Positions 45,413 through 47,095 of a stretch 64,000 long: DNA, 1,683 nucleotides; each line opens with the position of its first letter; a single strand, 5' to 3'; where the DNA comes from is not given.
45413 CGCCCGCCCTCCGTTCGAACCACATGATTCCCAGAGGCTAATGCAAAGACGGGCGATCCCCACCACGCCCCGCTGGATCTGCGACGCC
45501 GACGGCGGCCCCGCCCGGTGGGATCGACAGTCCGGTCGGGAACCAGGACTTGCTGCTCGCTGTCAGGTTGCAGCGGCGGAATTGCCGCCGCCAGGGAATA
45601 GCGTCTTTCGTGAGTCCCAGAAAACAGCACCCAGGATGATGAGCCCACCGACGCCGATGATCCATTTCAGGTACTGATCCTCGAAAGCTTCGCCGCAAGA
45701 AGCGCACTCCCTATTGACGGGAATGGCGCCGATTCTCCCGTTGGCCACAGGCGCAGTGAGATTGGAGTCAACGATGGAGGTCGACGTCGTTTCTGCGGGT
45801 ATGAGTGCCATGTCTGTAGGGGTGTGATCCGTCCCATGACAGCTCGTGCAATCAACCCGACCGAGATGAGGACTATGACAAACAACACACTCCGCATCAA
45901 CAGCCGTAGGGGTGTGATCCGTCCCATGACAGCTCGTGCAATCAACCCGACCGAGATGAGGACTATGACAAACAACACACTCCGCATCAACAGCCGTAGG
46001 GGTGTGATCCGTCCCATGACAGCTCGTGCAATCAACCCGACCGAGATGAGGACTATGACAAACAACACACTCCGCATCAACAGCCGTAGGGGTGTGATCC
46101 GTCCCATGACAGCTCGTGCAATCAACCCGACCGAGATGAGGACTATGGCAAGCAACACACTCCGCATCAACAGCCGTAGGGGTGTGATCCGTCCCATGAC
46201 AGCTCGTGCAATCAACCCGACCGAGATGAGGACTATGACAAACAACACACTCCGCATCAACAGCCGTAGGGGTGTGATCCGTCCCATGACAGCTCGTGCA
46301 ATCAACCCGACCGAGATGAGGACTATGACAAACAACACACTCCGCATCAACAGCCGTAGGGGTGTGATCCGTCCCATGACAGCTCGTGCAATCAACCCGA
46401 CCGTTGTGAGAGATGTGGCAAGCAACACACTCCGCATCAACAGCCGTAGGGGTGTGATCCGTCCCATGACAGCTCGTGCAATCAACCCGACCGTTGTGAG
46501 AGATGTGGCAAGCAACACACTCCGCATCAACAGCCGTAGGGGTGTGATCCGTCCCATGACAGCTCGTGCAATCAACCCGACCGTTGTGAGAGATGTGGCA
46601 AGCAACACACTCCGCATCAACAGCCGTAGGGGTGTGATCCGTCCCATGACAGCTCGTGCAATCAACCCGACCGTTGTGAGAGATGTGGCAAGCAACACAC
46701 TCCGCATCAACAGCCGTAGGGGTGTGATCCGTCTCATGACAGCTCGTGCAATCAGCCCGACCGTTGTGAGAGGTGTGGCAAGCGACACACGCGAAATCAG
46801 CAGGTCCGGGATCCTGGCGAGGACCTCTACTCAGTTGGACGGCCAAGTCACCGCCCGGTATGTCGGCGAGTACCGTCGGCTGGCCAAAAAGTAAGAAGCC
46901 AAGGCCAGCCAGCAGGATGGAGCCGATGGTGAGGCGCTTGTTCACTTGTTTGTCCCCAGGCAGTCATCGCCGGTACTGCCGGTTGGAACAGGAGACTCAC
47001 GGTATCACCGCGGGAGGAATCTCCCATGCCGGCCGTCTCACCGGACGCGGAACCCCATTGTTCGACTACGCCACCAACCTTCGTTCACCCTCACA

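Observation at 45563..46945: Membrane-anchored protein built from eleven near-perfect 90-nt tandem repeats encoding 22 CxxCH motifs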

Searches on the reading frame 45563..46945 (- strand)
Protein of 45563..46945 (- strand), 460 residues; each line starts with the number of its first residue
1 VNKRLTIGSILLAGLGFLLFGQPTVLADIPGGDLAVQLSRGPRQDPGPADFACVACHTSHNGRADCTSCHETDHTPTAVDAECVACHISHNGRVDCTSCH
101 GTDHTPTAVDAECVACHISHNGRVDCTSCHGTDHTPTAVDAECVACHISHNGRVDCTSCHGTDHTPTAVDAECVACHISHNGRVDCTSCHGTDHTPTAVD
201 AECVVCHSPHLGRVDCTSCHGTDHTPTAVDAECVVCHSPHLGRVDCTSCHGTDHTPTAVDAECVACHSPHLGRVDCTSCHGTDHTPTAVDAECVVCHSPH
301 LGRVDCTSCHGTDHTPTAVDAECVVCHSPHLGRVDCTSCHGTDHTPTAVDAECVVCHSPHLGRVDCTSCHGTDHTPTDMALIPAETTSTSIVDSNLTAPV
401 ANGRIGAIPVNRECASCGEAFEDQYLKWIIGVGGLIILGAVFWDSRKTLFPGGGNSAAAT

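Call 3: search_protein_families(library=pfam, proteins=[window:45563-46945:-], max_evalue=10)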
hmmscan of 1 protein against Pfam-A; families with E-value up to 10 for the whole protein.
window:45563-46945:- (460 aa): 4 families
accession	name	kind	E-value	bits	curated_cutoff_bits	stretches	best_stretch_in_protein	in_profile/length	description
PF11682.14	Zn_ribbon_11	-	6.5e-13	48.5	24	11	50-75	5-30/37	Probable zinc-ribbon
PF14537.11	Cytochrom_c3_2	-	5.7e-12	46.4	25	8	305-358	28-79/79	Cytochrome c3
PF09699.15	Paired_CXXCH_1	-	0.018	15.2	20.6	5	344-360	1-16/41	Doubled CXXCH motif (Paired_CXXCH_1)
PF03113.19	RSV_NS2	-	4.2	7.8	27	0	85-107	94-116/124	Respiratory synctial virus non-structural protein NS2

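Call 4: search_protein_families(library=ncbifam, proteins=[window:45563-46945:-], max_evalue=10)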
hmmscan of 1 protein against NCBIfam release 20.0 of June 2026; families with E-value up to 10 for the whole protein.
window:45563-46945:- (460 aa): 1 family
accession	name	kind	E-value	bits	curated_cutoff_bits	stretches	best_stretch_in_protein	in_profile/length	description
NF047339.1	blaCSR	exception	0.012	14.8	600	0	174-233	134-193/295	CSR family subclass B3 metallo-beta-lactamase-like protein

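Call 7: find_encoding_contigs(protein=window:45563-46945:-, flank=10000, max_places=6)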
Protein window:45563-46945:- (460 aa): no gene with exactly this product is on record in the collection.

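Call 8: find_homologous_proteins(query=window:45563-46945:-)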
Query window:45563-46945:- (460 aa): 2 proteins with E <= 0.001 among 3468 candidates.
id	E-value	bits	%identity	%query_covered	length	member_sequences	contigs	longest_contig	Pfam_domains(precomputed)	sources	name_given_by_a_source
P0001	1.4e-34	138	48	36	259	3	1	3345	-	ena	-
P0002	3.4e-7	47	31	71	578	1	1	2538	PF14537.12,PF02085.22,PF14522.12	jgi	jgi:hypothetical protein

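Call 10: find_encoding_contigs(protein=window:45566-46945:-, flank=10000)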
Protein seq(460 aa) (460 aa): no gene with exactly this product is on record in the collection.

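Call 14: find_encoding_contigs(protein=P0001, flank=10000)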
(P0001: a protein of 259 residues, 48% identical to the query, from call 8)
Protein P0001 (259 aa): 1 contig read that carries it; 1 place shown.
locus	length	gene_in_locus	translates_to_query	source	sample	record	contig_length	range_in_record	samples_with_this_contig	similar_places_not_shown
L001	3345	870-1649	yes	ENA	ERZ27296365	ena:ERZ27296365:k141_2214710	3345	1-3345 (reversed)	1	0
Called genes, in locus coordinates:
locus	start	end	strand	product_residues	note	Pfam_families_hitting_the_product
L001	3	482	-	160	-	?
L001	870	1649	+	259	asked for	-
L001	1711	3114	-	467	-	PF06545:AllG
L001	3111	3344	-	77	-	?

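Call 20: find_related_loci(query=A1, collection=genome_contigs, flank=10000)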
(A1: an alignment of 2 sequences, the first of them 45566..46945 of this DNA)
Query A1 (460 aa) in genome_contigs; peptide patterns used: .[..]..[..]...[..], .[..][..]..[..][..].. (x = any residue, [..] = any of these).
221 stretches matched a pattern; 5 encode a relative of the query (tblastn E <= 1e-3); 5 distinct loci.
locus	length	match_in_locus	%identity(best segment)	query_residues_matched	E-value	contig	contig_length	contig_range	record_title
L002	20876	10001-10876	26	23-360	8e-8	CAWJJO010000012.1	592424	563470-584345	MAG: uncultured bacterium isolate MFD05674.bin.2.88 genome assembly, contig: contig_47509, whole genome shotgun sequence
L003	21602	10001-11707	27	44-385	1e-6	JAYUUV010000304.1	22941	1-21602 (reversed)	MAG: Planctomycetota bacterium isolate GL124_DN_concoct_187 GL124_DN_concoct_187_303, whole genome shotgun sequence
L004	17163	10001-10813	21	97-378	1e-5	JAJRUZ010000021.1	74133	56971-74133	MAG: candidate division WOR-3 bacterium isolate Dive96_bin10.253 k141_1208396, whole genome shotgun sequence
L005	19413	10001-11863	25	43-370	9e-6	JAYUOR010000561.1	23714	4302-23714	MAG: Planctomycetota bacterium isolate GL103_UP_concoct_68 GL103_UP_concoct_68_560, whole genome shotgun sequence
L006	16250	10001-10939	23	65-373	5e-5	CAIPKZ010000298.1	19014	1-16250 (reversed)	MAG: uncultured Prolixibacteraceae bacterium isolate Ja1-D4_bin-665 genome assembly, contig: bin-665:298/500, whole geno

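Call 21: search_solved_structures(query=window:45566-46945:-, max_evalue=1, show_alignments=2)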
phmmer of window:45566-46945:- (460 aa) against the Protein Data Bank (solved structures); distinct sequences matched with E-value up to 1: 6.
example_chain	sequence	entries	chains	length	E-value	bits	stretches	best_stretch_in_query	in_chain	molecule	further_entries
1qo8_A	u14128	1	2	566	0.0082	17.8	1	243-287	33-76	FLAVOCYTOCHROME C3 FUMARATE REDUCTASE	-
1m1p_A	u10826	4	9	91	0.051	15.2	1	216-285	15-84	Small tetraheme cytochrome c | Periplasmic tetraheme cytochrome c CctA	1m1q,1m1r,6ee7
1kwj_A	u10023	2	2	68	0.39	12.3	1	57-100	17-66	cytochrome c7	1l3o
1ehj_A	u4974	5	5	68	0.41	12.2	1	57-100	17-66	CYTOCHROME C7 | CYTOCHROME C551.5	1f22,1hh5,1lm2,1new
1czj_A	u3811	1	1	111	0.44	12.1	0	43-58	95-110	CYTOCHROME C3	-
1aqe_A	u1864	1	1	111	0.96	11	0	43-58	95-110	CYTOCHROME C3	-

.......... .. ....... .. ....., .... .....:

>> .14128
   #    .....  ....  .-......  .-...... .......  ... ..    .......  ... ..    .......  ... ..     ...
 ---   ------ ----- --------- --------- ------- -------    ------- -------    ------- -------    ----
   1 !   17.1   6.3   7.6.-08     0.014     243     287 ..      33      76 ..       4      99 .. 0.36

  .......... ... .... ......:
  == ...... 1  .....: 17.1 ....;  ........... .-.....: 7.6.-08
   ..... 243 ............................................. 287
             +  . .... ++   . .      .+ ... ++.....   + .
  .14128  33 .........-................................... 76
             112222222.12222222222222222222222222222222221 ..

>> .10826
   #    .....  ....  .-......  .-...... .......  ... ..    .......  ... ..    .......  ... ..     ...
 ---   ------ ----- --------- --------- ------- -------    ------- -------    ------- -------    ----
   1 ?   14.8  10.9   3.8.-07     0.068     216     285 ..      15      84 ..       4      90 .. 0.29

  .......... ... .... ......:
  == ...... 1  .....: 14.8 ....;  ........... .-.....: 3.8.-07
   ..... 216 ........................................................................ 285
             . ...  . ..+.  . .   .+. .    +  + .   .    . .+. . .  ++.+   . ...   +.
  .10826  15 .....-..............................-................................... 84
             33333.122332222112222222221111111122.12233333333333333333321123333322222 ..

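Call 32: search_protein_representatives(alignment_id=A1)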
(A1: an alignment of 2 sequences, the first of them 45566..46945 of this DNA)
Query: 2 sequences, 467 profile positions. Proteins with E-value up to 0.001 (for the whole library): 221; up to 1e-10: 31; up to 1e-30: 2. The best 150 are listed.
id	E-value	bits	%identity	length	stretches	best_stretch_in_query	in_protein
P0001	2.0e-135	468.7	-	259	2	1-178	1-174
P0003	7.3e-57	209.7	-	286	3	1-168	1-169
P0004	1.2e-30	123.3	-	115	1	1-115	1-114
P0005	1.2e-29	119.9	-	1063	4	63-270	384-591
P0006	1.5e-24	103.2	-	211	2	3-110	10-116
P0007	9.6e-24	100.5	-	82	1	381-467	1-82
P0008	2.2e-23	99.3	-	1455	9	40-196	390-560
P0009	9.9e-20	87.3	-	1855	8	66-346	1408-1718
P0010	6.2e-18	81.4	-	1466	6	47-362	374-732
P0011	1.3e-17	80.3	-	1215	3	185-383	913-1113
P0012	2.2e-17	79.6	-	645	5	65-193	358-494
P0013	8.4e-17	77.6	-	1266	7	62-209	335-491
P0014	8.6e-17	77.6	-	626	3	66-345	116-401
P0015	1.7e-16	76.6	-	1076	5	40-213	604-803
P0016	1.8e-16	76.5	-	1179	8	51-381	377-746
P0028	1.4e-12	63.8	-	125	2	135-176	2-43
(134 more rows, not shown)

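Call 34: find_encoding_contigs(protein=P0007, flank=10000)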
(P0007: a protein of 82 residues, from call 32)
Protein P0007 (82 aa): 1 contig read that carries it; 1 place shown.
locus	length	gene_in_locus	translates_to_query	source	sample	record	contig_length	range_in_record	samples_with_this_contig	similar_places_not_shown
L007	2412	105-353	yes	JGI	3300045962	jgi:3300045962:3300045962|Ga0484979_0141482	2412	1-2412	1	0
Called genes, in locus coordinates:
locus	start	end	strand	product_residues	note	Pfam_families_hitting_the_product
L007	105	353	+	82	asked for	-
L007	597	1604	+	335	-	PF00579:tRNA-synt_1b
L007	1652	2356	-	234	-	PF02517:Rce1-like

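Call 35: find_encoding_contigs(protein=P0003, flank=10000)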
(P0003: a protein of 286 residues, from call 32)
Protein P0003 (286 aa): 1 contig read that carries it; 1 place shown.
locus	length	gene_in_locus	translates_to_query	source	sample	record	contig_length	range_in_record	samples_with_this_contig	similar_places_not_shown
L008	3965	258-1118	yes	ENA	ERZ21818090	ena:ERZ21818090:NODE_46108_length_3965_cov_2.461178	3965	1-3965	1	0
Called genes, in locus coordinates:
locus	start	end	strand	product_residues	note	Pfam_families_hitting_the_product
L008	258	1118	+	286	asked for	PF14537:Cytochrom_c3_2 (faint)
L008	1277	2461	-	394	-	PF00561:Abhydrolase_1 (faint), PF12146:Hydrolase_4 (weak), PF12697:Abhydrolase_6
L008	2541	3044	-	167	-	PF13924:Lipocalin_5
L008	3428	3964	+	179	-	?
